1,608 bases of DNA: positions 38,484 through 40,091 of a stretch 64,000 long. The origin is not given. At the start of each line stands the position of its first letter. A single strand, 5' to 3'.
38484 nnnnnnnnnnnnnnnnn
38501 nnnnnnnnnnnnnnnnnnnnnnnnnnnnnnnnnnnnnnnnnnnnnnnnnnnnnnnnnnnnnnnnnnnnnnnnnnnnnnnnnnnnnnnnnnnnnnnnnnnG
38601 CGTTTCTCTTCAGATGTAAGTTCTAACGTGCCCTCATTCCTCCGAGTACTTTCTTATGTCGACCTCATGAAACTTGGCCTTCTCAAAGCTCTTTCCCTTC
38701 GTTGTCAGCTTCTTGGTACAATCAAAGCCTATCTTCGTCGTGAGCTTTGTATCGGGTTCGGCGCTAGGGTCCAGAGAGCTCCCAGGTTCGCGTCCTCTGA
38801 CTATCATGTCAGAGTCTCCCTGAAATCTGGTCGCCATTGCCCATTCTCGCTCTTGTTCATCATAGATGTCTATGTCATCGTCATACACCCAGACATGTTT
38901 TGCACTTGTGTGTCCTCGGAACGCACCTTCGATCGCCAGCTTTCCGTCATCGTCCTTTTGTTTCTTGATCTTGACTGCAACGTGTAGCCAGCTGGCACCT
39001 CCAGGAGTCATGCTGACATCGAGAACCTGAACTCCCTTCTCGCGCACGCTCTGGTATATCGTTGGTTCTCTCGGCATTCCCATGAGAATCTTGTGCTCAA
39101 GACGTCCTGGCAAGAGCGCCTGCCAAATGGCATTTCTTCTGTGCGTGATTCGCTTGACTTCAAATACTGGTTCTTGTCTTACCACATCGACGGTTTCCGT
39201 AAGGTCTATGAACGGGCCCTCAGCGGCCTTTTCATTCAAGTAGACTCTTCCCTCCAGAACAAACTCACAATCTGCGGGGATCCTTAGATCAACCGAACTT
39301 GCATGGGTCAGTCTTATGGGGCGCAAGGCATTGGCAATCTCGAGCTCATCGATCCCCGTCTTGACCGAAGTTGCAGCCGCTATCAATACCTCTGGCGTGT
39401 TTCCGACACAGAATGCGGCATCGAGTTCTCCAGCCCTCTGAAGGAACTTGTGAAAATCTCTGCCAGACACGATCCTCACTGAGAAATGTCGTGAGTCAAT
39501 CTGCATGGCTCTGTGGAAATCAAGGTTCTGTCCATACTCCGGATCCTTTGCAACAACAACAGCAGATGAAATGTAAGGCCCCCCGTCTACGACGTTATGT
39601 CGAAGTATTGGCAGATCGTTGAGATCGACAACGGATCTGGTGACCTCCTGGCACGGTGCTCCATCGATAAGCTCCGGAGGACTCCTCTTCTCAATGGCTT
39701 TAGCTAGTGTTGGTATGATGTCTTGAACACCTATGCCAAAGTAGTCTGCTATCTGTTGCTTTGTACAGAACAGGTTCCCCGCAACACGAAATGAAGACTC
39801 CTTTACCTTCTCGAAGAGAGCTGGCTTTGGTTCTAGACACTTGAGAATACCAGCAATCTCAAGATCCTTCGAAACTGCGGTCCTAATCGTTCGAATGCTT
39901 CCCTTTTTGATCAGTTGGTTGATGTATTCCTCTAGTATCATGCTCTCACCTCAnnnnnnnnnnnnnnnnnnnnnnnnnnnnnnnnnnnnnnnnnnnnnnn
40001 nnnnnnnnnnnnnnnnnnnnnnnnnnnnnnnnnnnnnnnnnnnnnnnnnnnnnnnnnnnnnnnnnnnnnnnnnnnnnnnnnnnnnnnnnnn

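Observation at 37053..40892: Complete gene cluster for the alternative archaeal mevalonate pathway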

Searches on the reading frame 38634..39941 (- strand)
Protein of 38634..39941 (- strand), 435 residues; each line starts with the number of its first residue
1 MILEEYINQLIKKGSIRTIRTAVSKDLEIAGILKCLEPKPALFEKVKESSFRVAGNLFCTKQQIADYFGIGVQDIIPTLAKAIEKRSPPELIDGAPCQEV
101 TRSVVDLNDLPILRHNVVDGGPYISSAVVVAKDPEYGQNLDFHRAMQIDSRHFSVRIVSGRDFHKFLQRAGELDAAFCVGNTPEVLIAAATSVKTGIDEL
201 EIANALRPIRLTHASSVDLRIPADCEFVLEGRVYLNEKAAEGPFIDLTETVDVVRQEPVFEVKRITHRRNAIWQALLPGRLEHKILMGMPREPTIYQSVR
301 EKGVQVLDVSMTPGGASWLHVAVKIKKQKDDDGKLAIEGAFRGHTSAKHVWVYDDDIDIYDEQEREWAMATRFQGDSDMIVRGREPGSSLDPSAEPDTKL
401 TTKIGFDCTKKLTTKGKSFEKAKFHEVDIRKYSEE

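Call 3: search_protein_families(library=pfam, proteins=[window:38634-39941:-])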
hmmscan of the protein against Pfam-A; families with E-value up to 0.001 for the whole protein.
window:38634-39941:- (435 aa): 3 families
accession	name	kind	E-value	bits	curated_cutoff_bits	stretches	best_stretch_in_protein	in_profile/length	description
PF01977.22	UbiD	-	1.6e-53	181.4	23.3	1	94-280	7-205/206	3-octaprenyl-4-hydroxybenzoate carboxy-lyase Rift-related domain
PF20696.2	UbiD_C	-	9.6e-28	97.2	24.2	1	285-408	2-127/127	3-octaprenyl-4-hydroxybenzoate carboxy-lyase C-terminal domain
PF20695.2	UbiD_N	-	7.9e-13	48.7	24.3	1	7-82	1-77/78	3-octaprenyl-4-hydroxybenzoate carboxy-lyase N-terminal domain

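Call 4: search_protein_families(library=ncbifam, proteins=[window:38634-39941:-])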
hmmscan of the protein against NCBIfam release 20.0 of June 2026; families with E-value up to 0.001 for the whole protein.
window:38634-39941:- (435 aa): 7 families
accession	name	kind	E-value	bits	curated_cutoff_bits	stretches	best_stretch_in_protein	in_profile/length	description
TIGR00148.1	TIGR00148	subfamily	1.7e-104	350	244.85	1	4-411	2-438/438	UbiD family decarboxylase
NF041204.1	VdcC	exception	1e-56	192.3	650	1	4-434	5-462/467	non-oxidative hydroxyarylic acid decarboxylases subunit C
TIGR03701.1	mena_SCO4490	equivalog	6.8e-47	160.2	495.9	2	85-393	105-424/433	menaquinone biosynthesis decarboxylase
NF008175.0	PRK10922.1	equivalog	4.3e-39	134.4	788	1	87-415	120-462/497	4-hydroxy-3-polyprenylbenzoate decarboxylase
TIGR02724.1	phenyl_P_beta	equivalog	1e-29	103.3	468.95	1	2-420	2-451/472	phenylphosphate carboxylase subunit beta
NF041219.1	BagN_FevL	exception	8.7e-25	87.1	1000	1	3-373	20-432/502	bagremycin/ferroverdin biosynthesis UbiD family decarboxylase BagN/FevL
TIGR02723.1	phenyl_P_alpha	equivalog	8.7e-21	74.1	564.6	1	5-408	12-442/485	phenylphosphate carboxylase subunit alpha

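Call 6: search_solved_structures(query=window:38634-39941:-, show_alignments=1)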
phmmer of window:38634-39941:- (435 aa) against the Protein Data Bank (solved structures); distinct sequences matched with E-value up to 0.001: 40.
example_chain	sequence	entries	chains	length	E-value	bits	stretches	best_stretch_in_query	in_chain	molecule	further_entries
6h6x_B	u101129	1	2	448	4.5e-71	243.2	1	3-428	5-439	3-polyprenyl-4-hydroxybenzoate decarboxylase and related decarboxylases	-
6h6v_A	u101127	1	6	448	2.1e-70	241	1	3-428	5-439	3-polyprenyl-4-hydroxybenzoate decarboxylase and related decarboxylases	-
7p9q_A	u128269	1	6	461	7.9e-40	140.2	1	6-432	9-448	AnInD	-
2idb_A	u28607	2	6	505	4.8e-34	121.2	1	86-412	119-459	3-octaprenyl-4-hydroxybenzoate carboxy-lyase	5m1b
5m1c_A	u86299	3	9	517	5.3e-34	121.1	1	86-412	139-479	3-octaprenyl-4-hydroxybenzoate carboxy-lyase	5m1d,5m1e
5o3m_A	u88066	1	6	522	1.1e-31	113.4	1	50-434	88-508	Protocatechuate decarboxylase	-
5ny5_A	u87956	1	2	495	5e-31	111.3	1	50-432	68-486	3,4-dihydroxybenzoate decarboxylase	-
5o3n_A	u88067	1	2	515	5.7e-31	111.1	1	50-432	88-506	3,4-dihydroxybenzoate decarboxylase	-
7ae4_A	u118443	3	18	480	5.1e-28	101.3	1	3-410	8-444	Phenolic acid decarboxylase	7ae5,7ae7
9gqr_A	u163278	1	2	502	8.5e-23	84.2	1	5-408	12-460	decarboxylase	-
7nf0_A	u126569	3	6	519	3.3e-22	82.2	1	5-424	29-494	Ferulic acid decarboxylase 1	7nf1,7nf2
7ney_A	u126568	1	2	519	9.5e-21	77.4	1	88-396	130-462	Ferulic acid decarboxylase 1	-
7pda_A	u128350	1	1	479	9.6e-21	77.4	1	5-398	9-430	UbiD family decarboxylase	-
8oeh_A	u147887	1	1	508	1.2e-20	77.1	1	73-378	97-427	Ferulic acid decarboxylase 1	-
6ev7_A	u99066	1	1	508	8.1e-20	74.3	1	73-378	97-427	Ferulic acid decarboxylase 1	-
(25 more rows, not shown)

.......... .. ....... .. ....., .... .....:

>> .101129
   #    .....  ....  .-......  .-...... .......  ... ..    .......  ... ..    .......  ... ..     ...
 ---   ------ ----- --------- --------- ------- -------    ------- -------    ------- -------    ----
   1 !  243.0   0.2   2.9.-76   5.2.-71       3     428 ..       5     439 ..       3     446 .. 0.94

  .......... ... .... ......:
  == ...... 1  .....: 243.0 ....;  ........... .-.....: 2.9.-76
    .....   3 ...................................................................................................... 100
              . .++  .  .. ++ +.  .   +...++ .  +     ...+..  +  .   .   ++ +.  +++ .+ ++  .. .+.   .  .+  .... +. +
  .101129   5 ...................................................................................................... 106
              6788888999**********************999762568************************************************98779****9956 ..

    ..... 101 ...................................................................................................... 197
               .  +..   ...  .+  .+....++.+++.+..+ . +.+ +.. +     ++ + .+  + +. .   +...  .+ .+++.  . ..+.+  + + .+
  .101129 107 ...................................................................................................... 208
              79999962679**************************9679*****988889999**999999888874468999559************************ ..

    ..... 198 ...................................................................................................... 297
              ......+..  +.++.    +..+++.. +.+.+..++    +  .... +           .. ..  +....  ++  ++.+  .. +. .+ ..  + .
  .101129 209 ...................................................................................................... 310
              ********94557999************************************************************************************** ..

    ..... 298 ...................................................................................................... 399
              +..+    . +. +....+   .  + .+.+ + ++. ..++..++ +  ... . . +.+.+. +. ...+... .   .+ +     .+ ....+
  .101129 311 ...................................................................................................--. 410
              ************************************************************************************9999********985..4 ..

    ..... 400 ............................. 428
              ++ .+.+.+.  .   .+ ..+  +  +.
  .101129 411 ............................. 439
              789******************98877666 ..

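Call 11: find_homologous_proteins(query=window:38634-39941:-, max_evalue=1e-20)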
Query window:38634-39941:- (435 aa): 7559 proteins with E <= 1e-20 among 8000 candidates; the best 120 are listed.
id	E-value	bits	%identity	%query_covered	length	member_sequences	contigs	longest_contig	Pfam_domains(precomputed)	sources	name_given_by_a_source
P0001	1.1e-290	982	100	100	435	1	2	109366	PF20696.3,PF01977.23,PF20695.3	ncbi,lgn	ncbi:MAG: UbiD family decarboxylase [Candidatus Thorarchaeota archaeon]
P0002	2.6e-229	779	78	100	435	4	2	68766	PF20696.3,PF01977.23,PF20695.3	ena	-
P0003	6.7e-229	778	78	100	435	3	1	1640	PF20696.3,PF01977.23,PF20695.3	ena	-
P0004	5.7e-228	775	77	99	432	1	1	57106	PF20696.3,PF01977.23,PF20695.3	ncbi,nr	ncbi:MAG: UbiD family decarboxylase [Candidatus Thorarchaeota archaeon]|nr:UbiD family decarboxylase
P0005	6.0e-226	768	76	100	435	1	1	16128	PF20696.3,PF01977.23,PF20695.3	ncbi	-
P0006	5.5e-224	762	76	100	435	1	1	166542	PF20696.3,PF01977.23,PF20695.3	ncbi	-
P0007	9.6e-222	754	74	100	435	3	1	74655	PF20696.3,PF01977.23,PF20695.3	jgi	-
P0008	8.1e-221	751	74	100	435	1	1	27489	PF20696.3,PF01977.23,PF20695.3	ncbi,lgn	ncbi:MAG: UbiD family decarboxylase [Candidatus Thorarchaeota archaeon]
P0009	8.5e-220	748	74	99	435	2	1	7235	PF20696.3,PF01977.23,PF20695.3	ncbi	-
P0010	1.7e-218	744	73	100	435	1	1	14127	PF20696.3,PF01977.23,PF20695.3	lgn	-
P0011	2.0e-218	744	73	100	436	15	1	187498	PF20696.3,PF01977.23,PF20695.3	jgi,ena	-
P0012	2.7e-218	743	73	100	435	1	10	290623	PF20696.3,PF01977.23,PF20695.3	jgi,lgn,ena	jgi:UbiD family decarboxylase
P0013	7.3e-217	738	73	99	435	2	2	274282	PF20696.3,PF01977.23,PF20695.3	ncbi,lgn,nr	ncbi:MAG: UbiD family decarboxylase [Candidatus Thorarchaeota archaeon]|nr:UbiD family decarboxylase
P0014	1.0e-216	738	74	99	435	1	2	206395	PF20696.3,PF01977.23,PF20695.3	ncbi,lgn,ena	-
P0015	1.5e-216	737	73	99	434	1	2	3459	PF20696.3,PF01977.23,PF20695.3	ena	-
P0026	1.4e-214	731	72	99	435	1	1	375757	PF20696.3,PF01977.23,PF20695.3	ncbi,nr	ncbi:MAG: UbiD family decarboxylase [Candidatus Lokiarchaeota archaeon]|nr:UbiD family decarboxylase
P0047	9.8e-213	725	71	99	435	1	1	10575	PF20696.3,PF01977.23,PF20695.3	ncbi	ncbi:MAG: UbiD family decarboxylase [Candidatus Hodarchaeota archaeon]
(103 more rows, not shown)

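Call 16: find_encoding_contigs(protein=P0001, flank=10000, max_places=3)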
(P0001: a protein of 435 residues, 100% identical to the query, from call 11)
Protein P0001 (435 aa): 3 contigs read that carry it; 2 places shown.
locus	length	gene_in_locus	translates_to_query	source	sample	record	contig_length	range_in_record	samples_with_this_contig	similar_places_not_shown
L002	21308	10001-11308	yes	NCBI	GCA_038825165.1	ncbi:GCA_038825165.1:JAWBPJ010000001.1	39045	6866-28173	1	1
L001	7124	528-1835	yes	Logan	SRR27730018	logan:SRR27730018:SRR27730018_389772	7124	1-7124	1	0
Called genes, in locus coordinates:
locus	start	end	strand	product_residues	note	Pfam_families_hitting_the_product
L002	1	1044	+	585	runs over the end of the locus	PF16900:REPA_OB_2 (faint), PF21473:OB_Ssb-like (faint), PF17244:CDC24_OB3 (weak), PF21669:SHLD2_OB1 (faint), PF24903:OB_MEIOB_N (faint), PF01336:tRNA_anti-codon, PF08646:Rep_fac-A_C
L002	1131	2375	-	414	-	PF00266:Aminotran_5, PF00155:Aminotran_1_2, PF01041:DegT_DnrJ_EryC1 (weak)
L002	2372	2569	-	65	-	-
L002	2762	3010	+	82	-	PF05129:Zn_ribbon_Elf1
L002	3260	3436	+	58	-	-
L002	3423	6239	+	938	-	PF00270:DEAD, PF04851:ResIII, PF00271:Helicase_C, PF19306:WHD_Lhr, PF08494:DEAD_assoc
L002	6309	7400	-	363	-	PF09822:ABC_transp_aux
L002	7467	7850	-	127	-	-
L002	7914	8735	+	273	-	PF00149:Metallophos (weak), PF12850:Metallophos_2 (weak)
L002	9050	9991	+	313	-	PF00288:GHMP_kinases_N, PF08544:GHMP_kinases_C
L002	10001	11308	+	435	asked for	PF20695:UbiD_N, PF01977:UbiD, PF20696:UbiD_C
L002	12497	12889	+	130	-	PF01989:AcnX_swivel_put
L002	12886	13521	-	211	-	PF00318:Ribosomal_S2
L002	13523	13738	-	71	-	PF01194:RNA_pol_N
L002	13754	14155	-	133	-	PF00380:Ribosomal_S9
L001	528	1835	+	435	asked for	PF20695:UbiD_N, PF01977:UbiD, PF20696:UbiD_C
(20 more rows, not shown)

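Call 34: search_protein_representatives(protein=window:38634-39941:-)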
Query: 435 residues. Proteins with E-value up to 0.001 (for the whole library): 4091; up to 1e-10: 2027; up to 1e-30: 507. The best 150 are listed.
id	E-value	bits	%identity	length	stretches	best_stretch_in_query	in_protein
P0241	4.7e-151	519.9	55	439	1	3-432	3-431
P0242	1.1e-123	429.7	51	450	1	3-432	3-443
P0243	1.3e-115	403.1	49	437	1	5-427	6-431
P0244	4.2e-112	391.6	47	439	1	5-433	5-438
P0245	3.1e-108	378.8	46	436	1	3-434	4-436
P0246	1.4e-107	376.7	47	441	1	6-427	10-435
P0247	6.1e-102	358.1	44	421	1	3-424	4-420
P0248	9.9e-99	347.5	43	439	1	2-426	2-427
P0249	4.7e-93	328.8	45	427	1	6-409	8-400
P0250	6.6e-87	308.6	39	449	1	1-426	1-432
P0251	1.1e-86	307.8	43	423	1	26-412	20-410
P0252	2.1e-86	306.9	44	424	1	19-411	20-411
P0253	4.1e-85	302.6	43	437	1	16-424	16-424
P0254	2.4e-84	300.2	42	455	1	4-424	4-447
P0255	2.2e-82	293.7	43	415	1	6-411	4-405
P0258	1.4e-81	291.0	45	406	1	36-416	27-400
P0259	3.1e-80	286.6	40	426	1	3-411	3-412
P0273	1.1e-73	265.1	42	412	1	17-411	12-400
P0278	2.4e-71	257.3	37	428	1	4-423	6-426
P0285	9.6e-69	248.7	36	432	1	3-424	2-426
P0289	4.5e-68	246.5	41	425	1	51-412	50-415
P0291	2.0e-67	244.4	35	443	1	3-424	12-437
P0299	4.7e-65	236.6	37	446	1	3-403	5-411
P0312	4.4e-62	226.8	37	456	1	7-430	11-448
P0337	4.5e-56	207.0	35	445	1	5-421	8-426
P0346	5.1e-55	203.5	34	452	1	6-412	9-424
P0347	1.6e-54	201.9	33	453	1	3-415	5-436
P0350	7.3e-54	199.7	35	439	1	5-429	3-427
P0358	6.3e-53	196.6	34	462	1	4-426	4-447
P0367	2.0e-51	191.7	35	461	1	3-415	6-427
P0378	2.6e-50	188.0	31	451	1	5-432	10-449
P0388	8.7e-49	183.0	31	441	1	4-423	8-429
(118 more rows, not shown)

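Call 35: list_cluster_members(proteins=[P0241, P0242, P0243, P0244, P0245, P0246, P0247, P0248, P0250, P0254])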
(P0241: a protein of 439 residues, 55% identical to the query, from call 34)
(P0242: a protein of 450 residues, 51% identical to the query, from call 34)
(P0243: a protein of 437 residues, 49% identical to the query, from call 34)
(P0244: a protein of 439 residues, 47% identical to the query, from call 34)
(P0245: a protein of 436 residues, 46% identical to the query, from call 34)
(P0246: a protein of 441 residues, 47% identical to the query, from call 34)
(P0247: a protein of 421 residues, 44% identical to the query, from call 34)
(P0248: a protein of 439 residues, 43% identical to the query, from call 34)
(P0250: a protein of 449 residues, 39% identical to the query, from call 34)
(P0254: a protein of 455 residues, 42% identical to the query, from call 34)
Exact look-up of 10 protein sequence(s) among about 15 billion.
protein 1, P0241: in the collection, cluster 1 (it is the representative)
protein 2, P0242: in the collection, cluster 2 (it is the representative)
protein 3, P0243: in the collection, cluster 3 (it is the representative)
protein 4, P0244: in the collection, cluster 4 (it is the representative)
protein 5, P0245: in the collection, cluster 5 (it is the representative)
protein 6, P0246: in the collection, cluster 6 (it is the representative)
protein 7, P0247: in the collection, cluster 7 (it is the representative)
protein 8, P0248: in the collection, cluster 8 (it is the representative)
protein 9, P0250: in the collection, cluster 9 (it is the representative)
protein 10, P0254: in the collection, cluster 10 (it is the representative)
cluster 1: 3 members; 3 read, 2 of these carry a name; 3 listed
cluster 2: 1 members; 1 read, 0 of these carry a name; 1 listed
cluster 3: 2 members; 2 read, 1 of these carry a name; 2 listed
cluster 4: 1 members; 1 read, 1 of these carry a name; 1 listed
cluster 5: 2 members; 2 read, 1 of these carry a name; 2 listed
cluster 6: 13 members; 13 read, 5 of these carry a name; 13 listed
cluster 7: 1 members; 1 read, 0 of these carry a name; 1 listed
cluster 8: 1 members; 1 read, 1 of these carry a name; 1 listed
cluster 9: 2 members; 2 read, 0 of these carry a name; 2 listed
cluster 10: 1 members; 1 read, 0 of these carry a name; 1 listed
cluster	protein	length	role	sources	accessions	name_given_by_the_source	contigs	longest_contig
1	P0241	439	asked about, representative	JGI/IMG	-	2,5-furandicarboxylate decarboxylase 1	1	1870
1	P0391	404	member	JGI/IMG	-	2,5-furandicarboxylate decarboxylase 1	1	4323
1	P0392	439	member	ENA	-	-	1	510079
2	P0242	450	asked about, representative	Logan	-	-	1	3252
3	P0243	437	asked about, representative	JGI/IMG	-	UbiD family decarboxylase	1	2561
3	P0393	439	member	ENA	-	-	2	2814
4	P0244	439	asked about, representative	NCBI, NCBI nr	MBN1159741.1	MAG: UbiD family decarboxylase [Candidatus Diapherotrites archaeon] | UbiD family decarboxylase [Candidatus Diapherotrites archaeon]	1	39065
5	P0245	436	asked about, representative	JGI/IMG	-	-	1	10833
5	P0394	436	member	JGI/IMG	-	2,5-furandicarboxylate decarboxylase 1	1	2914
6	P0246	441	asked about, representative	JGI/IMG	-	2,5-furandicarboxylate decarboxylase 1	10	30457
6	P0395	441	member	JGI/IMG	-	UbiD family decarboxylases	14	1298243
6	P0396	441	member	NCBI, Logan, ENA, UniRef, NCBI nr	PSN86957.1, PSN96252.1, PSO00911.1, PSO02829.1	hypothetical protein B9Q03_11460 [Candidatus Marsarchaeota G2 archaeon OSP_D] | Anhydromevalonate phosphate decarboxylase n=5 Tax=Candidatus Marsarchaeota group 2 ... | MAG: hypothetical protein B9Q03_11460 [Candidatus Marsarchaeota G2 archaeon OSP_D]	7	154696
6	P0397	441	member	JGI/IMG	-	2,5-furandicarboxylate decarboxylase 1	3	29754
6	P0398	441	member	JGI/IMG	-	2,5-furandicarboxylate decarboxylase 1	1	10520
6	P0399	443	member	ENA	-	-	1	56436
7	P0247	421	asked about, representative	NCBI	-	-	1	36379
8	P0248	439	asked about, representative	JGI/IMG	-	2,5-furandicarboxylate decarboxylase 1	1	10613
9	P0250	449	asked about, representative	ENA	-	-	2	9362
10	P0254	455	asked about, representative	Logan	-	-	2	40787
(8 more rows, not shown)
